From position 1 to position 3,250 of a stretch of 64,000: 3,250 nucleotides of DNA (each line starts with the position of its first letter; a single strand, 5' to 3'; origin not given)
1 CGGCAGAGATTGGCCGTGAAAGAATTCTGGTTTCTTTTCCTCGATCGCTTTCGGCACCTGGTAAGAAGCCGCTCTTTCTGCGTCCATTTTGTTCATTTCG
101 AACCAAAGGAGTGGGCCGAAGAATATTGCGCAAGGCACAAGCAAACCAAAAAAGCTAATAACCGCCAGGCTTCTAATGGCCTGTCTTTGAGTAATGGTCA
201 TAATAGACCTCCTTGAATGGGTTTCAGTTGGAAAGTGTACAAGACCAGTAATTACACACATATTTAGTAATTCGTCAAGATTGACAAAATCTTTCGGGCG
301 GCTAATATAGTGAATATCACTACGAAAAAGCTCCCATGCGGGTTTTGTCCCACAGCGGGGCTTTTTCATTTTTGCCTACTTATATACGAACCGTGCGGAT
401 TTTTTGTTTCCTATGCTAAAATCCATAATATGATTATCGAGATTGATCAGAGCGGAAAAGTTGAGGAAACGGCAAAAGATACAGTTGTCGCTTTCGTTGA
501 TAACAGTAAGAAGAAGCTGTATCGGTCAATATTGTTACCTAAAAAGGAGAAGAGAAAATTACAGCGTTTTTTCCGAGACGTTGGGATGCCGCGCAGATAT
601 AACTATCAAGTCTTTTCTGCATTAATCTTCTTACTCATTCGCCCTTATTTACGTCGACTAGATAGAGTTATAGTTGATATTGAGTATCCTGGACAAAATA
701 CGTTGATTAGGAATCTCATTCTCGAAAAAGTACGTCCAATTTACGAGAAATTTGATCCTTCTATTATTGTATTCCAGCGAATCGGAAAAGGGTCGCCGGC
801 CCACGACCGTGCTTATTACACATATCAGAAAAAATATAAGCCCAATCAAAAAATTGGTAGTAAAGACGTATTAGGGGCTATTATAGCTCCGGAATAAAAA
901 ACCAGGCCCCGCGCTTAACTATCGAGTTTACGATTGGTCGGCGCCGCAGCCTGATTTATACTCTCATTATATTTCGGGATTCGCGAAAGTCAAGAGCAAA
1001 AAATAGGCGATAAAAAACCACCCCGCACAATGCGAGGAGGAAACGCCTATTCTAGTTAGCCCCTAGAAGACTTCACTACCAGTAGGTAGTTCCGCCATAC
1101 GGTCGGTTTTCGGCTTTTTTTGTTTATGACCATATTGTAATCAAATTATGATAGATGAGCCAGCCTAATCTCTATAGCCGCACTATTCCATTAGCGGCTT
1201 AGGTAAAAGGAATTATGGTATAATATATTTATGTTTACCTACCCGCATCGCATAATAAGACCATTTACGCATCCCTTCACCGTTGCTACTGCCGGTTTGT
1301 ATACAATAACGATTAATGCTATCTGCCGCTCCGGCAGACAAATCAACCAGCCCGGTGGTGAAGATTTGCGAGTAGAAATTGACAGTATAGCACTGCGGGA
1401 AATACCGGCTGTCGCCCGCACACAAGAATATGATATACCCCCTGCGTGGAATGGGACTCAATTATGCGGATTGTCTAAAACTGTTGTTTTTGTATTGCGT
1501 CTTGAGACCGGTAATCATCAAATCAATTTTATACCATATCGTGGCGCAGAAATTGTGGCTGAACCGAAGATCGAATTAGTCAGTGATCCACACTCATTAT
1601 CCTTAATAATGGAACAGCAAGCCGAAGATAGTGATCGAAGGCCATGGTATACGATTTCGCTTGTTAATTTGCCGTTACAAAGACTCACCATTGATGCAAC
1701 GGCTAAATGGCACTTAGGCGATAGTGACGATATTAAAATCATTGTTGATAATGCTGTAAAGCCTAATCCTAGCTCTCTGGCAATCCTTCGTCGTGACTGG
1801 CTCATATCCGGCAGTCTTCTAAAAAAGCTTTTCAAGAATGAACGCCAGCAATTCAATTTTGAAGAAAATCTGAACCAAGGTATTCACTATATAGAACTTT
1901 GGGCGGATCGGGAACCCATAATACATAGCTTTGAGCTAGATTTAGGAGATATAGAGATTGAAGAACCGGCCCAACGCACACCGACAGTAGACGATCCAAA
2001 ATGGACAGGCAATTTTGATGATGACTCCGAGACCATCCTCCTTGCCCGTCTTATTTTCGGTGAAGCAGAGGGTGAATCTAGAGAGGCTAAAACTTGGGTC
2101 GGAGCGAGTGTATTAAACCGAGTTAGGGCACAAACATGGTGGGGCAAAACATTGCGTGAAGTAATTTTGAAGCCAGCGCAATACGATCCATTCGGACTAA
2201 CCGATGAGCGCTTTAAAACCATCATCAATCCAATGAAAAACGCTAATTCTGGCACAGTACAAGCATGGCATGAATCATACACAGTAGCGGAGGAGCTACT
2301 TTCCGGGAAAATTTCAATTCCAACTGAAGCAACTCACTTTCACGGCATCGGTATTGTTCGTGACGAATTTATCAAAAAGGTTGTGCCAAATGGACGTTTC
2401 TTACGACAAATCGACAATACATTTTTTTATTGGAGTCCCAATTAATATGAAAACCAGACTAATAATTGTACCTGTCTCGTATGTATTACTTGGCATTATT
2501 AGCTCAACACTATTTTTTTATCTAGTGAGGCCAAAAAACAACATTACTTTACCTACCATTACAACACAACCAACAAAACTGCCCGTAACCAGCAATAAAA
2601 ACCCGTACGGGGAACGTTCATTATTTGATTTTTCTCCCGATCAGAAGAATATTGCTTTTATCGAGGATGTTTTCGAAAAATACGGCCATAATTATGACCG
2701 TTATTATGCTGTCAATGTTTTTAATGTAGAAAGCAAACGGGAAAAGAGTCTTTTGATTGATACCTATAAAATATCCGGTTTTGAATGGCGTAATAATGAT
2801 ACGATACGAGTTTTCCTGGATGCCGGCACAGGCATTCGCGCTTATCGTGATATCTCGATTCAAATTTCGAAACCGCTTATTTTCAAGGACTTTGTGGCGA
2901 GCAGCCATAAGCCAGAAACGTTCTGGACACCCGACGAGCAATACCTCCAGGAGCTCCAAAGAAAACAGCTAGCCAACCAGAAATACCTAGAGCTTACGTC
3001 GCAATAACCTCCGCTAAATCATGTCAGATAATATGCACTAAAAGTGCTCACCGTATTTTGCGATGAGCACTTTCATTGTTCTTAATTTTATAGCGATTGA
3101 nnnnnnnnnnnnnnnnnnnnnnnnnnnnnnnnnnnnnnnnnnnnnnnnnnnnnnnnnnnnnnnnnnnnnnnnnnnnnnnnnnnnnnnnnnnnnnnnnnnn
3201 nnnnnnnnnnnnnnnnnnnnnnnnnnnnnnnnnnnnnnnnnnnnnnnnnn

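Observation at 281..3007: AT-rich three-gene module at the window edge: consensus-promoter-driven unknown protein plus a leaderless SleB-domain hydrolase translationally coupled to a membrane protein (lysis-cassette-like)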

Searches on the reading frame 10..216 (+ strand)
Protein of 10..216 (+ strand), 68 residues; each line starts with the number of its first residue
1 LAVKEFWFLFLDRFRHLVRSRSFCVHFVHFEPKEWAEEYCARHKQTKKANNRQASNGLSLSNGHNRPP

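Call 4: search_protein_families(library=pfam, proteins=[window:10-216:+], max_evalue=1)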
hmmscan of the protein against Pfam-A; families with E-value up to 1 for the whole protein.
window:10-216:+ (68 aa): 0 families

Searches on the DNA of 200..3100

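Call 71: search_rna_families(source=window, start=200, end=3100, threshold=evalue, max_evalue=1)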
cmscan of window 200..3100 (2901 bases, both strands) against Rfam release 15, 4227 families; matches with E-value up to 1: 0.
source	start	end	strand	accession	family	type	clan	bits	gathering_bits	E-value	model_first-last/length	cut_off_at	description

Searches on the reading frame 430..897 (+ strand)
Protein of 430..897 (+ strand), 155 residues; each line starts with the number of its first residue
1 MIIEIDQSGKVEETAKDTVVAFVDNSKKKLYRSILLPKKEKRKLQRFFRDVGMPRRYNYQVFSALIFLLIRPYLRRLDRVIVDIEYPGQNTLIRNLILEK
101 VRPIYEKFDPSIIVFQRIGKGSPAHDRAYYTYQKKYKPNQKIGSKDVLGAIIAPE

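Call 4: search_protein_families(library=pfam, proteins=[window:430-897:+], max_evalue=1)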
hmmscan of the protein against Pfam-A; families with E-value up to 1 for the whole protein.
window:430-897:+ (155 aa): 0 families

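Call 5: search_protein_families(library=ncbifam, proteins=[window:430-897:+], max_evalue=1)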
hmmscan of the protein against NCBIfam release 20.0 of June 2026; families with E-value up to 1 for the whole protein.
window:430-897:+ (155 aa): 0 families

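Call 6: search_protein_families(library=phrogs, proteins=[window:430-897:+], max_evalue=1)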
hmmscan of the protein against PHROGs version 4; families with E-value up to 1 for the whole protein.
window:430-897:+ (155 aa): 0 families

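Call 33: search_protein_families(library=padloc, proteins=[window:430-897:+], max_evalue=1)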
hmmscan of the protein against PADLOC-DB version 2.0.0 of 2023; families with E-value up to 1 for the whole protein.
window:430-897:+ (155 aa): 0 families

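Call 47: search_protein_representatives(protein=window:430-897:+)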
Query: 155 residues. Proteins with E-value up to 0.001 (for the whole library): 706; up to 1e-10: 354; up to 1e-30: 2. The best 150 are listed.
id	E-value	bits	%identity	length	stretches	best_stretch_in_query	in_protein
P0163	1.7e-41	157.4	54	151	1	1-151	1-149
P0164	3.7e-32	127.1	46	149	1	1-149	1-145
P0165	6.8e-29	116.6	46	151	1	1-151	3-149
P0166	1.1e-27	112.6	44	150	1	1-153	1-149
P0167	6.0e-27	110.3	44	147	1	1-139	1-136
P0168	1.8e-25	105.5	39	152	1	2-148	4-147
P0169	1.1e-24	102.9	44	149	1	1-145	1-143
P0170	1.4e-24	102.6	40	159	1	2-151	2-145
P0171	1.9e-24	102.1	43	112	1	50-152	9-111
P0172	2.0e-24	102.1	39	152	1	2-148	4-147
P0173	3.2e-24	101.4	43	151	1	1-147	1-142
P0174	8.6e-24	100.0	42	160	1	2-151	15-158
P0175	1.1e-23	99.6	44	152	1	1-151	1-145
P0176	1.6e-23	99.1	44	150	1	2-151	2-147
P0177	2.1e-23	98.8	45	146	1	1-140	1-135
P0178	2.6e-23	98.5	39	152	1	1-152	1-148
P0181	5.7e-23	97.4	39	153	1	1-151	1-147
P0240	1.3e-18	83.2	42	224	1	2-148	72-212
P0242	2.1e-18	82.5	40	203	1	2-149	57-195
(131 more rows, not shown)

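Call 49: list_cluster_members(proteins=[P0163, P0164, P0165, P0166, P0168, P0170, P0178, P0181, P0240, P0242])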
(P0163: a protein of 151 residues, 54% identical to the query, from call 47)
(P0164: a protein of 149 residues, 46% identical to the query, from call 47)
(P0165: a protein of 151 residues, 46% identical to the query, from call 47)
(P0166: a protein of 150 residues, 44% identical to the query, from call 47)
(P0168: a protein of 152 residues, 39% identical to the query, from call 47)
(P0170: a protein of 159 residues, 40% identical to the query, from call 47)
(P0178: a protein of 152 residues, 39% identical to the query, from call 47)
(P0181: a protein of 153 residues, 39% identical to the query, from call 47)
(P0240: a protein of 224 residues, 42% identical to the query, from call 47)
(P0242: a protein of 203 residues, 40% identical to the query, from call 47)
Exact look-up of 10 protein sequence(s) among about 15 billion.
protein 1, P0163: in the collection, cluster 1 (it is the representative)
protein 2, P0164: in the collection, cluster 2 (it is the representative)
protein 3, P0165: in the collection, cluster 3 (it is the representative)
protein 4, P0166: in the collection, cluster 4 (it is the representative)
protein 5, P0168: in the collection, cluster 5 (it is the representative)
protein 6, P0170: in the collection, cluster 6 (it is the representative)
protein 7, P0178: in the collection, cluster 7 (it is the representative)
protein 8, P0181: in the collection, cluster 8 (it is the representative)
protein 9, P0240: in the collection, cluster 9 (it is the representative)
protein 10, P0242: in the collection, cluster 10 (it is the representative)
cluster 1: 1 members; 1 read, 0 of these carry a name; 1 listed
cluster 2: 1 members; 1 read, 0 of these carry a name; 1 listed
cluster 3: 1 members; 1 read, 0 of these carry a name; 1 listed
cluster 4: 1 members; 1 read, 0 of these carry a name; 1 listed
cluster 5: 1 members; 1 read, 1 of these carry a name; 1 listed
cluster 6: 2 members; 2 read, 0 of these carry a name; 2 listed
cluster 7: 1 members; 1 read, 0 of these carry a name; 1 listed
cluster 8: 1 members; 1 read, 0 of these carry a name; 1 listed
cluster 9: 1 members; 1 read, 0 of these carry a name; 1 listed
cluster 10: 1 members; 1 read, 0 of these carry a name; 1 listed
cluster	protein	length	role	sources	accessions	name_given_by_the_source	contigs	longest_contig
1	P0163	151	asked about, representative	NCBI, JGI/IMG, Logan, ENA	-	-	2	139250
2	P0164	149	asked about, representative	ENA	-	-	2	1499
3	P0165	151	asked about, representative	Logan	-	-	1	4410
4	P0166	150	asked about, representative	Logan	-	-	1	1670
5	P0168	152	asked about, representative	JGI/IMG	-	hypothetical protein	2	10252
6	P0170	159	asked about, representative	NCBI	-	-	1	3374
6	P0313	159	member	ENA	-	-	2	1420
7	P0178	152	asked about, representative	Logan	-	-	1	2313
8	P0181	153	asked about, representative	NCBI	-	-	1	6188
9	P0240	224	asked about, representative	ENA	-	-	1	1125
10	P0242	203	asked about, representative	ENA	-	-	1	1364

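Call 50: search_solved_structures(query=A4, max_evalue=10)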
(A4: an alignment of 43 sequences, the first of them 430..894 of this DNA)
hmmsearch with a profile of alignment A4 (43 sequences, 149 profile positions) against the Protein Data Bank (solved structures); distinct sequences matched with E-value up to 10: 8.
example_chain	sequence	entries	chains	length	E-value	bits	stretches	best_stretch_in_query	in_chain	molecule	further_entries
1k1q_A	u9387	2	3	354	0.013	18.5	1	52-98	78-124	DBH protein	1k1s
4nlg_A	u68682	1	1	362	0.014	18.4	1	52-98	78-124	DNA polymerase IV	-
4f4y_A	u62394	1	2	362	0.014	18.4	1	52-98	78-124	DNA polymerase IV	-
3bq0_A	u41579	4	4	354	0.014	18.4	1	52-98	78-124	DNA polymerase IV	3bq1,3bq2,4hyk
7rkc_A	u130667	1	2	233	0.19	14.7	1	38-112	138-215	D_3_633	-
8tm9_A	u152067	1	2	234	0.33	14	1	38-110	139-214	D_3_633_8x peptide bound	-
8tlp_A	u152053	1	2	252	0.4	13.7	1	38-110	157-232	D_3_633_8x, no peptide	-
1im4_A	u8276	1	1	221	0.63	13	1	52-98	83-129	DBH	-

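Call 51: search_protein_families(library=pfam, alignment_id=A4, max_evalue=0.1)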
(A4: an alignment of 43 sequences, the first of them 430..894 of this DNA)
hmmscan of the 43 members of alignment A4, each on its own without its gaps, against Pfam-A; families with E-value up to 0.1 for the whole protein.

A. member 1, window:430-894:+ (155 aa): 0 families

B. families by the number of members that match (of 43 scanned): 16 families
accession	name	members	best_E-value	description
PF24091.1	DUF7376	1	0.0022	Family of unknown function (DUF7376)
PF04326.19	SLFN_AlbA_2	1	0.0024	Schlafen, AlbA_2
PF16289.11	PIN_12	1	0.0047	PIN domain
PF19090.5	DUF5778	1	0.0054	Family of unknown function (DUF5778)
PF07782.18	DC_STAMP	1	0.019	DC-STAMP-like protein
PF01023.25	S_100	1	0.022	S-100/ICaBP type calcium binding domain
PF11436.14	DUF3199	1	0.028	Protein of unknown function (DUF3199)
PF19592.4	DUF6097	1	0.029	Family of unknown function (DUF6097)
PF11022.13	ATP19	1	0.041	ATP synthase subunit K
PF15251.11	TAPR1-like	1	0.043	Telomere attrition and p53 response 1 protein-like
PF21698.3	Spo16_C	1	0.044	Spo16 protein, C-terminal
PF14183.11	YwpF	1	0.05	YwpF-like protein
PF18923.6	DUF5673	1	0.051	Domain of unknown function (DUF5673)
PF13159.12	DUF3994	1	0.059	Domain of unknown function (DUF3994)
PF25062.1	ARM_TT21_N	1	0.077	Tetratricopeptide repeat protein 21 N-terminal ARM repeat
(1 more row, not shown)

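Call 61: find_encoding_contigs(protein=P0163, flank=4000, max_places=3)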
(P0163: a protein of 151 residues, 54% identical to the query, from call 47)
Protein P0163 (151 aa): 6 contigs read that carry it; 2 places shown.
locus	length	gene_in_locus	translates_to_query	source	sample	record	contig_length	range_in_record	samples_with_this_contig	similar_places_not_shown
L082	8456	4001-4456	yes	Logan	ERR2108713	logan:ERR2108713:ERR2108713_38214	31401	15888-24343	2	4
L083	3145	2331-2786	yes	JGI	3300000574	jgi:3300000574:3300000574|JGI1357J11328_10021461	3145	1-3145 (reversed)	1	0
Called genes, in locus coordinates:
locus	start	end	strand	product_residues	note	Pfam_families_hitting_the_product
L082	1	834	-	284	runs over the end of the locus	-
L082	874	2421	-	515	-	-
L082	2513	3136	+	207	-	PF00677:Lum_binding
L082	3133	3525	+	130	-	PF01687:Flavokinase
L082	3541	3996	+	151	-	-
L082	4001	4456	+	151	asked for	-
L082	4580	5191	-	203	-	PF00081:Sod_Fe_N, PF02777:Sod_Fe_C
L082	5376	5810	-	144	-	PF02325:CCB3_YggT (weak)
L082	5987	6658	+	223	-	-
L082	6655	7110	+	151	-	-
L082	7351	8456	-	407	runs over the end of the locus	PF08245:Mur_ligase_M, PF02875:Mur_ligase_C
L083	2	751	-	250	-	?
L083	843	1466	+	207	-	PF00677:Lum_binding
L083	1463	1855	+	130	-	PF01687:Flavokinase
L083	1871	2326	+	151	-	-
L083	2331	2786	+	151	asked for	-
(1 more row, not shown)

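Call 62: find_encoding_contigs(protein=P0168, flank=4000, max_places=3)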
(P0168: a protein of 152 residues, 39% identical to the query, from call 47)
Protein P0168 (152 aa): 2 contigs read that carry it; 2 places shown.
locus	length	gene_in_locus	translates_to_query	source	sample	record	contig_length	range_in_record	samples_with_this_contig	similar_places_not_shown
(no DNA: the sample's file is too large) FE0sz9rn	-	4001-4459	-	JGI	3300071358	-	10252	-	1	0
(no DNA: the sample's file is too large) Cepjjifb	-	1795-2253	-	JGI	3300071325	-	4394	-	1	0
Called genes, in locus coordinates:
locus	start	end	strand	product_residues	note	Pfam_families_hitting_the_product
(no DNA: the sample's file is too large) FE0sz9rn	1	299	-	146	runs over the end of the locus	PF13470:PIN_3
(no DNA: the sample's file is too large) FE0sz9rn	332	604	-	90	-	PF02604:PhdYeFM_antitox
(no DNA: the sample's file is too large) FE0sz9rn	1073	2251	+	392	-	PF01839:FG-GAP (faint), PF13517:FG-GAP_3 (weak)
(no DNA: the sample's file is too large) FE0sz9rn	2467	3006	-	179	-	-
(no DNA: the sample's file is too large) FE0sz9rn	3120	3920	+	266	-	-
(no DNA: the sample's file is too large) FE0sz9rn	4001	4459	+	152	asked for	-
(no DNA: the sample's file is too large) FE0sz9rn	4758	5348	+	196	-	-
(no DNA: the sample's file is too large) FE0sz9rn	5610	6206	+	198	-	PF06541:ABC_trans_CmpB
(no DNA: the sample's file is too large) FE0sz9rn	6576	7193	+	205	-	-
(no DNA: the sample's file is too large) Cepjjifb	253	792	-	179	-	-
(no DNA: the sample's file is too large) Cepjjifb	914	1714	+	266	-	-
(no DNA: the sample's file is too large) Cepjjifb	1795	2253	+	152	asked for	-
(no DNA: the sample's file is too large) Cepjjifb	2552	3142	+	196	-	-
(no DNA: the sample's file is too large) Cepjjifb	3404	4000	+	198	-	PF06541:ABC_trans_CmpB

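Call 63: find_encoding_contigs(protein=P0181, flank=4000, max_places=3)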
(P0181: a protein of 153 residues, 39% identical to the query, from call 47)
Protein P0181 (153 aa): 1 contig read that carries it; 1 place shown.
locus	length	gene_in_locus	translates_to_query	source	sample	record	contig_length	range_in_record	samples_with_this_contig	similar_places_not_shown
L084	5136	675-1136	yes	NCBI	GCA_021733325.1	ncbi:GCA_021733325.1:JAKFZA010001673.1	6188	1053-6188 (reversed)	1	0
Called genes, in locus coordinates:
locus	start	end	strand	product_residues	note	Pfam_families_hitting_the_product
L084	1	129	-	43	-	?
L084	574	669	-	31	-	-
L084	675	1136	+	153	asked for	-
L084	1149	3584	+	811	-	-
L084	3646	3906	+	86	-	-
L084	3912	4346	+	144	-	PF01850:PIN (weak), PF10130:PIN_2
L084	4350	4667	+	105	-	PF18895:T4SS_pilin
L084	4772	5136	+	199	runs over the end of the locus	-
